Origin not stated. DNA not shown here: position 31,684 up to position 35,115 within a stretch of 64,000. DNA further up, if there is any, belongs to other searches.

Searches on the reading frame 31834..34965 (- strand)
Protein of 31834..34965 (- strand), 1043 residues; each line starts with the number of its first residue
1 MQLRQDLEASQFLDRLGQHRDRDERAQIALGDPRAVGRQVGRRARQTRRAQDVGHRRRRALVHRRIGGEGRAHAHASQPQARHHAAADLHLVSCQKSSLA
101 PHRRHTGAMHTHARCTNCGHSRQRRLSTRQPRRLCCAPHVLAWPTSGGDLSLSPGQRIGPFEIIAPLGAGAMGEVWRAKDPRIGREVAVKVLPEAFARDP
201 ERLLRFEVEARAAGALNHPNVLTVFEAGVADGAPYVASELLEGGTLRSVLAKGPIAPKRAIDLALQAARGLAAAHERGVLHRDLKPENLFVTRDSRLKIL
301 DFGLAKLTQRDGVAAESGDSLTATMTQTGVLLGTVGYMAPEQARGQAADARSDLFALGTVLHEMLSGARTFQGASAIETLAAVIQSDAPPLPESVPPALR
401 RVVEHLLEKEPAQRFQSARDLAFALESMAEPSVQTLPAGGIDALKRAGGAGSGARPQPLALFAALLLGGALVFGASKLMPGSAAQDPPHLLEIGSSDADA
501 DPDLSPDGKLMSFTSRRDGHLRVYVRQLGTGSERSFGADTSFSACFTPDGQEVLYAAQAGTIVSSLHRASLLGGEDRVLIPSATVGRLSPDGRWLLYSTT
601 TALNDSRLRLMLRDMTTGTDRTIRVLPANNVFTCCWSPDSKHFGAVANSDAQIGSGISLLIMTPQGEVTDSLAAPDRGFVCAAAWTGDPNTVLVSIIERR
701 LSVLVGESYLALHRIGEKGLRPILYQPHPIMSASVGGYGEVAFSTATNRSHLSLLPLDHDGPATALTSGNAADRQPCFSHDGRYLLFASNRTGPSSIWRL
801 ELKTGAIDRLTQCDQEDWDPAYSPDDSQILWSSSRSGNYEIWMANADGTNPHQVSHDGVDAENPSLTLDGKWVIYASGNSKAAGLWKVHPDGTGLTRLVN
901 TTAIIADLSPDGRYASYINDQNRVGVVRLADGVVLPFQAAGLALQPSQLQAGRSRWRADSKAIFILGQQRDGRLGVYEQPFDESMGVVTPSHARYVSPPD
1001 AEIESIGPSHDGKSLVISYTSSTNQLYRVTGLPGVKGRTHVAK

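Call 42: search_protein_families(library=pfam, proteins=[window:31834-34965:-], max_evalue=0.0001)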
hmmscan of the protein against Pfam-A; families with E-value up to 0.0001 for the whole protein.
window:31834-34965:- (1043 aa): 6 families
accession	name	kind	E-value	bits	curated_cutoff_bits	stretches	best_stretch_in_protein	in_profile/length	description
PF00069.31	Pkinase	-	8.1e-43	147.1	31.7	1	162-416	2-253/263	Protein kinase domain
PF07714.23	PK_Tyr_Ser-Thr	-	3.2e-32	112.3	23.1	1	163-415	3-249/258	Protein tyrosine and serine/threonine kinase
PF07676.18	PD40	-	1.4e-21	76.3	20.9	0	819-843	13-38/38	WD40-like Beta Propeller Repeat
PF00930.27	DPPIV_N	-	1.2e-06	28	22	0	675-833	181-347/354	Dipeptidyl peptidase IV (DPP IV) N-terminal region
PF03109.22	ABC1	-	4.8e-06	26.3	22.9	0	274-308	183-217/244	ABC1 atypical kinase-like domain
PF25174.1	Beta-prop_THOC3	-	2.7e-05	23.8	305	0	769-932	87-245/272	THOC3 beta-propeller domain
